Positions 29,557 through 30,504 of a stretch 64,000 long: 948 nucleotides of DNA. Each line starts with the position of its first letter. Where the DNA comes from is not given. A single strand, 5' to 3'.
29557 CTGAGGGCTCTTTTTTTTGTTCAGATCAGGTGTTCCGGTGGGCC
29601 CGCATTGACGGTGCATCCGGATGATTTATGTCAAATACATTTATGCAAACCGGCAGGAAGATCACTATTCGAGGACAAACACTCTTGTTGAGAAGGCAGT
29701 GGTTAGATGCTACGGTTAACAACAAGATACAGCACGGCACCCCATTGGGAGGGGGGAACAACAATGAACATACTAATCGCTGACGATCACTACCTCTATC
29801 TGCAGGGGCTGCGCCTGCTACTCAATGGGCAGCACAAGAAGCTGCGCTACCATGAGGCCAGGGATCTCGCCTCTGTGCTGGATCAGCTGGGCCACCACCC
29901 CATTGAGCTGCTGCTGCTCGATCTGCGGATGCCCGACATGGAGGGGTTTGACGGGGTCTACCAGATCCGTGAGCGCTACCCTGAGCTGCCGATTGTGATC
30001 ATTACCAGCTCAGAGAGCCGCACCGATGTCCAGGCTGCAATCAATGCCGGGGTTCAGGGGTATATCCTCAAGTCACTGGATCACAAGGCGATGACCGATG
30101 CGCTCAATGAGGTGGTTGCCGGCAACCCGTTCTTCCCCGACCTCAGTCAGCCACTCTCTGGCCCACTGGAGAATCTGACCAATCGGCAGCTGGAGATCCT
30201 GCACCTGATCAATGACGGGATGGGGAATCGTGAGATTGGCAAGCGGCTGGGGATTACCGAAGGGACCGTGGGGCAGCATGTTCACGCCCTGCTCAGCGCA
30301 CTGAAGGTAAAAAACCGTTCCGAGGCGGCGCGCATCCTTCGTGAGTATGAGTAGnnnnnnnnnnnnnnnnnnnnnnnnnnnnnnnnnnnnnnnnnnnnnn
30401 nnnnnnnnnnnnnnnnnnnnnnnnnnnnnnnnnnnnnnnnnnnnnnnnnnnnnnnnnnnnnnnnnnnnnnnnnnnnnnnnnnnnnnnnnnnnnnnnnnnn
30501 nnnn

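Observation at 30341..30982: HisKA-only (kinase-dead?) protein wedged between the response regulator and the hybrid kinase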

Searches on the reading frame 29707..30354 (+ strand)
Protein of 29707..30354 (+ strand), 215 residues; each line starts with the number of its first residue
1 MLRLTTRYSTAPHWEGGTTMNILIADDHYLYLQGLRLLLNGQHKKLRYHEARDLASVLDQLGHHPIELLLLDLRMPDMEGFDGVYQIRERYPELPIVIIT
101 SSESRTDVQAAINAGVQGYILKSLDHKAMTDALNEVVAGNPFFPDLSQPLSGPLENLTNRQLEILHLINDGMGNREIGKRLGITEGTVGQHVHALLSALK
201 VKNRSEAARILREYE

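Call 3: search_protein_families(library=pfam, proteins=[window:29707-30354:+], max_evalue=1)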
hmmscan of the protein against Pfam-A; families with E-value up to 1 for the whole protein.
window:29707-30354:+ (215 aa): 16 families
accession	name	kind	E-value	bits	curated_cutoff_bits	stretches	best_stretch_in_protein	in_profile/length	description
PF00072.30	Response_reg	-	7.4e-25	87.7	30.2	1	22-133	1-110/111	Response regulator receiver domain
PF00196.25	GerE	-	1.6e-14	53.7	23.5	1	156-210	2-56/57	Bacterial regulatory proteins, luxR family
PF08281.18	Sigma70_r4_2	-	2.2e-05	24.4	25.7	1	154-194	8-49/54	Sigma-70, region 4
PF04545.22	Sigma70_r4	-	0.00011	22.1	24.1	1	154-200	2-49/50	Sigma-70, region 4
PF13384.12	HTH_23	-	0.00061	20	24.6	1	161-194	7-40/50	Homeodomain-like domain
PF13936.12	HTH_38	-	0.0011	19.1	27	1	163-193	12-42/44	Helix-turn-helix domain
PF22943.2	HTH_68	-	0.0025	17.9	27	1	163-190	9-36/45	Putative helix-turn-helix domain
PF13412.12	HTH_24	-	0.0057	16.6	21.9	1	163-195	7-41/48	Winged helix-turn-helix DNA-binding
PF01726.22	LexA_DNA_bind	-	0.018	15.3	23.7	1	155-195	2-50/65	LexA DNA binding domain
PF13518.12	HTH_28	-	0.022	15.3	25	1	162-193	3-34/52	Helix-turn-helix domain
PF19610.4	DUF6115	-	0.027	15.3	27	1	158-188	97-127/134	Family of unknown function (DUF6115)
PF01047.28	MarR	-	0.037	14.4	24.6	1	157-196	1-42/59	MarR family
PF16509.11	KORA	-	0.15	12.7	26.7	1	156-203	14-62/84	TrfB plasmid transcriptional repressor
PF04218.19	CENP-B_N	-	0.15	12.2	21.2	1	157-190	7-41/53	CENP-B N-terminal DNA-binding domain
PF13551.12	HTH_29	-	0.17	12.4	28.1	0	162-193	2-34/64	Winged helix-turn helix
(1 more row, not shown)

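Call 4: search_protein_families(library=ncbifam, proteins=[window:29707-30354:+], max_evalue=1)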
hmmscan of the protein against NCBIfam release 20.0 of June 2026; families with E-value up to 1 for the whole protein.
window:29707-30354:+ (215 aa): 111 families (the best 25 are shown)
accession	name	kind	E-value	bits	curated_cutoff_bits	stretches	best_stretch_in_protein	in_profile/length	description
NF007935.0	PRK10651.1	equivalog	1.2e-32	112.9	250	1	19-209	6-208/216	two-component system response regulator NarL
NF041830.1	RR_TF_ErdR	exception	1.3e-29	103.5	390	1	20-213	2-207/213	response regulator transcription factor ErdR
NF007708.0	PRK10403.1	equivalog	5.7e-28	97.8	343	1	18-208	5-205/215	nitrate/nitrite response regulator protein NarP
NF011896.0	PRK15369.1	equivalog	1.1e-27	97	242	1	19-207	3-200/211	two component system response regulator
NF047785.1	respo_reg_MadR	equivalog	1.7e-26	92.9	300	1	21-207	2-199/209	MadR family response regulator transcription factor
NF052445.1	RespRegMctR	equivalog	4.3e-26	91.6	300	1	20-209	2-197/205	two-component system response regulator MctR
NF006900.1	PRK09390.1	equivalog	1e-17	64.4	255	1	20-210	5-196/203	response regulator FixJ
NF007403.0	PRK09935.1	equivalog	1.2e-15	57.6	271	1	21-206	5-199/210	fimbria biosynthesis transcriptional regulator FimZ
NF007685.0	PRK10360.1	equivalog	3.2e-14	53.2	258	1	22-210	4-191/196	response regulator transcription factor UhpA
NF007018.1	PRK09483.1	equivalog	3.6e-14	52.9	280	1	20-210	2-202/217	UvrY/SirA/GacA family response regulator transcription factor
NF041367.1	CheY_Halo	equivalog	1.8e-13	50.9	200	1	22-137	1-114/114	chemotaxis protein CheY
NF007969.0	PRK10693.1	equivalog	2.7e-13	49.6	329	1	20-126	8-112/337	two-component system response regulator RssB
NF053512.1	nitric_RR_NosR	exception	9.1e-13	48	400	1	22-170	1-143/422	response regulator c-di-GMP phosphodiesterase, NosR family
NF007419.0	PRK09958.1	equivalog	1.9e-12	47.2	251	1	20-202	1-189/204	acid-sensing system DNA-binding response regulator EvgA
NF052313.1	T9SS_RR_PorX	equivalog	2.3e-12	46.5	300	1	21-128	2-107/513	T9SS response regulator signal transducer PorX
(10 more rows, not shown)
